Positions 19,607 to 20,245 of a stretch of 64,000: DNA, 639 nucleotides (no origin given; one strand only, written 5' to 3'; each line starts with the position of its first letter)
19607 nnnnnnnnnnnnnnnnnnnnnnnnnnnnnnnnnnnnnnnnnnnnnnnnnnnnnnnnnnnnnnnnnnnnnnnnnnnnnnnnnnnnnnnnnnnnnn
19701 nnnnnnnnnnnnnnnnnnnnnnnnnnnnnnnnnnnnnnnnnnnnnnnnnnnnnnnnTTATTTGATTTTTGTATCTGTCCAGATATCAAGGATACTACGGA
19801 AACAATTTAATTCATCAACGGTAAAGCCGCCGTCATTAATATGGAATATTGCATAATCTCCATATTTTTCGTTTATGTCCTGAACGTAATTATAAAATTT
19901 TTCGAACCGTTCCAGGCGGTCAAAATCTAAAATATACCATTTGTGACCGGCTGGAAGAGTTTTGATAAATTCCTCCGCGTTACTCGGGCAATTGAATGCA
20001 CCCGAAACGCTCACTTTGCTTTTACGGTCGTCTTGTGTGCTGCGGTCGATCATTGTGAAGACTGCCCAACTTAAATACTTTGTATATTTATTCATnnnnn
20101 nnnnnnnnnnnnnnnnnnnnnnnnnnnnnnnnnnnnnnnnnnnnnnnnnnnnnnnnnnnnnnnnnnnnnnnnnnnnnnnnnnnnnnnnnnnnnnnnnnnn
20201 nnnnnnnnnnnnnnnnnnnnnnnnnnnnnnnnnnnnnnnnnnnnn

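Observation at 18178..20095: Four-gene minus-strand accessory cassette of unknown function between integrase and switch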

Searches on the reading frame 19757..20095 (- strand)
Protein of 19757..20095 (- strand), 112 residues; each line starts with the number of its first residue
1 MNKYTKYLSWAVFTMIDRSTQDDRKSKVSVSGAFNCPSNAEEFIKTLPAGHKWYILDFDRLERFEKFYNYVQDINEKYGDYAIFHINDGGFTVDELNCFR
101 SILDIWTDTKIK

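Call 8: search_protein_families(library=pfam, proteins=[window:19757-20095:-], max_evalue=1)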
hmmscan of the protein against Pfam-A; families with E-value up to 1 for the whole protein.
window:19757-20095:- (112 aa): 2 families
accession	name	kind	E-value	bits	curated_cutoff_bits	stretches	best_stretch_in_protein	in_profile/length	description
PF17407.7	Nrap_D6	-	0.054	14.1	22.3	1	61-90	45-74/131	Nrap protein domain 6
PF24647.1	Phage_blade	-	0.81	10.2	27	0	55-77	26-47/60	Phage blade protein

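Call 9: search_protein_families(library=phrogs, proteins=[window:19757-20095:-], max_evalue=1)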
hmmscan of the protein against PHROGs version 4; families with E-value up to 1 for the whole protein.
window:19757-20095:- (112 aa): 1 family
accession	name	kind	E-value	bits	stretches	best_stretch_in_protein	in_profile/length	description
phrog_16060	-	unknown function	0.073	14.5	1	62-81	3-22/28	-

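Call 11: search_protein_families(library=padloc, proteins=[window:19757-20095:-], max_evalue=1)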
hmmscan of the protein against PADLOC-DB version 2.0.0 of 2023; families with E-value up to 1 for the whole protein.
window:19757-20095:- (112 aa): 0 families

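Call 12: search_protein_families(library=ncbifam, proteins=[window:19757-20095:-], max_evalue=1)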
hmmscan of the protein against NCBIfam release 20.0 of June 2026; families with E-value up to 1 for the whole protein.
window:19757-20095:- (112 aa): 0 families

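Call 16: search_solved_structures(query=window:19757-20095:-, max_evalue=1)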
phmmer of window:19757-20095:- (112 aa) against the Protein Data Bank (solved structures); distinct sequences matched with E-value up to 1: 1.
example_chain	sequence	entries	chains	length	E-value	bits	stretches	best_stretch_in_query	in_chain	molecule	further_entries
1sxd_A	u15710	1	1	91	0.064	16.8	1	7-55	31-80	GA repeat binding protein, alpha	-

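Call 42: search_protein_representatives(protein=window:19757-20095:-)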
Query: 112 residues. Proteins with E-value up to 0.001 (for the whole library): 47; up to 1e-10: 20; up to 1e-30: 2. The best 47 are listed.
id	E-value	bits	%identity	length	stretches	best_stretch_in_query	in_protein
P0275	2.4e-60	218.0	84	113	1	2-112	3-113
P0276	2.9e-34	133.9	62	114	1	3-111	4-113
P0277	3.7e-27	111.1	51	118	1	6-109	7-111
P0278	9.9e-26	106.4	78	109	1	15-78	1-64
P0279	1.3e-24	102.9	73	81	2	59-112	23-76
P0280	2.3e-20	89.2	60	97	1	1-77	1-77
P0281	1.1e-19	87.0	50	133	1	9-108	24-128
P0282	2.3e-19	86.0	53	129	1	3-87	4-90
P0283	3.5e-18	82.1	61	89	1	51-111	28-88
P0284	3.0e-17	79.1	45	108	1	1-104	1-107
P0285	1.0e-16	77.4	73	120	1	2-56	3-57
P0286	1.7e-16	76.7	51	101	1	1-77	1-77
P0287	3.4e-15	72.5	69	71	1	2-56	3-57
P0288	2.8e-14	69.5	73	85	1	68-112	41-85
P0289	1.4e-13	67.3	63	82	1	59-111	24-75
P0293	1.4e-11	60.8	47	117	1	3-76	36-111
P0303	2.1e-07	47.4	44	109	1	3-74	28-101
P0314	6.2e-05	39.4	25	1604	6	23-73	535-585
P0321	7.0e-04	36.0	28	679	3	32-106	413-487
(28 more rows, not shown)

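Call 43: search_protein_families(library=pfam, proteins=[P0314, P0321, P0281, P0282, P0293, P0303, P0277, P0284], max_evalue=0.01)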
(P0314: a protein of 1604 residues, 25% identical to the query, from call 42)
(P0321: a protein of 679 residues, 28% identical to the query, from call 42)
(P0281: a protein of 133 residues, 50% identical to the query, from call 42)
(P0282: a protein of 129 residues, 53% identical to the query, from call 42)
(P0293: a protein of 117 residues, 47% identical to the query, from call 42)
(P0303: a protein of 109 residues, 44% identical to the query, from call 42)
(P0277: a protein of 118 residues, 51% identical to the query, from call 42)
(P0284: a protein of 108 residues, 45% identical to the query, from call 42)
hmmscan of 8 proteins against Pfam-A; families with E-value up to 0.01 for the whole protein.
P0314 (1604 aa): 8 families
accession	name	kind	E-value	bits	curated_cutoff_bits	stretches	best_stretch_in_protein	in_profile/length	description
PF00023.36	Ank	-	4.7e-09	36.5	21.1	1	19-49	2-32/33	Ankyrin repeat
PF12796.13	Ank_2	-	2.8e-07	31.5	27.3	1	1-60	12-68/90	Ankyrin repeats (3 copies)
PF14566.11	PTPlike_phytase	-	5.5e-06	27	27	0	520-551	114-143/158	Inositol hexakisphosphate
PF13637.12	Ank_4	-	6.1e-06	26.9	22.7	1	1-39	12-50/50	Ankyrin repeats (many copies)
PF13606.12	Ank_3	-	2.5e-05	24.7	22.3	1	19-45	2-28/30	Ankyrin repeat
PF20216.3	DUF6576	-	2.9e-05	24.6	27.3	0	307-328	2-23/47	Family of unknown function (DUF6576)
PF13857.12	Ank_5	-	8.9e-05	23.2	27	1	5-50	1-47/56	Ankyrin repeats (many copies)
PF09280.16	XPC-binding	-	0.0049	16.9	26.4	0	272-296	22-46/57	XPC-binding domain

P0321 (679 aa): 5 families
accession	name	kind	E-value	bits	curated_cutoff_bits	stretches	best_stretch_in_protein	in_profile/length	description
PF14870.12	PSII_BNR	-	4.8e-37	128.3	27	6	32-147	18-143/303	Photosynthesis system II assembly factor YCF48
PF15902.12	Sortilin-Vps10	-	4.2e-17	62.5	33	2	52-144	2-112/446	Sortilin, neurotensin receptor 3,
PF18962.6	Por_Secre_tail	-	1e-07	32.5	27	1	604-678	1-75/75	Secretion system C-terminal sorting domain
PF02012.26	BNR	-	1.4e-07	30.9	27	0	546-556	1-11/12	BNR/Asp-box repeat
PF19755.4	DUF6242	-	0.0012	19.2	29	0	491-555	152-217/217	Domain of unknown function (DUF6242)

P0281 (133 aa): 0 families

P0282 (129 aa): 0 families

P0293 (117 aa): 0 families

P0303 (109 aa): 0 families

P0277 (118 aa): 1 family
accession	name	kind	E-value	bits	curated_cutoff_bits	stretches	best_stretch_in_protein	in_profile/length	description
PF00531.28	Death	-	0.0099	16.4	22.6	0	73-117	19-62/86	Death domain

P0284 (108 aa): 0 families

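Call 60: search_solved_structures(query=A3, max_evalue=10)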
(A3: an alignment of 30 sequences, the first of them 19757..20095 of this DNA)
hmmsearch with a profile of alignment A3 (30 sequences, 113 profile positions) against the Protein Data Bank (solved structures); distinct sequences matched with E-value up to 10: 3.
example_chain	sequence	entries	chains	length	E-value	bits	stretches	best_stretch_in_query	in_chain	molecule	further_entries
5dly_A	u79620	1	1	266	1.1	12.9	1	33-109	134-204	plantazolicin methyltransferase BamL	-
4kvz_A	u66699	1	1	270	1.1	12.8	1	33-109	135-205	BamL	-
5dm0_A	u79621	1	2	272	1.1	12.8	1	33-109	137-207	plantazolicin methyltransferase BamL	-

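Call 66: predict_structure(alignment_id=A3)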
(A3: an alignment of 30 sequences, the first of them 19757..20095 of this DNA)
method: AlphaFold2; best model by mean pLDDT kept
length: 112 residues; sequences in the alignment: 30
mean_pLDDT: 90.4   pTM: 0.80
mean pLDDT of the five models: 90.4, 90.4, 88.5, 88.0, 83.0
residues with pLDDT >= 90: 83; 70-90: 25; 50-70: 4; < 50: 0
segments of 3 or more residues with pLDDT < 50: none
pLDDT, mean of each block of 10 residues (from residue 1): 75 93 92 93 91 93 95 92 91 94 89 72
secondary structure, 60 per line:
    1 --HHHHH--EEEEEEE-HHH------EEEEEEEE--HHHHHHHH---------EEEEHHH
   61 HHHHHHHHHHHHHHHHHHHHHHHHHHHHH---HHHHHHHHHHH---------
elements in order: H3-7 E10-16 E27-34 H37-44 E54-57 H58-89 H93-103
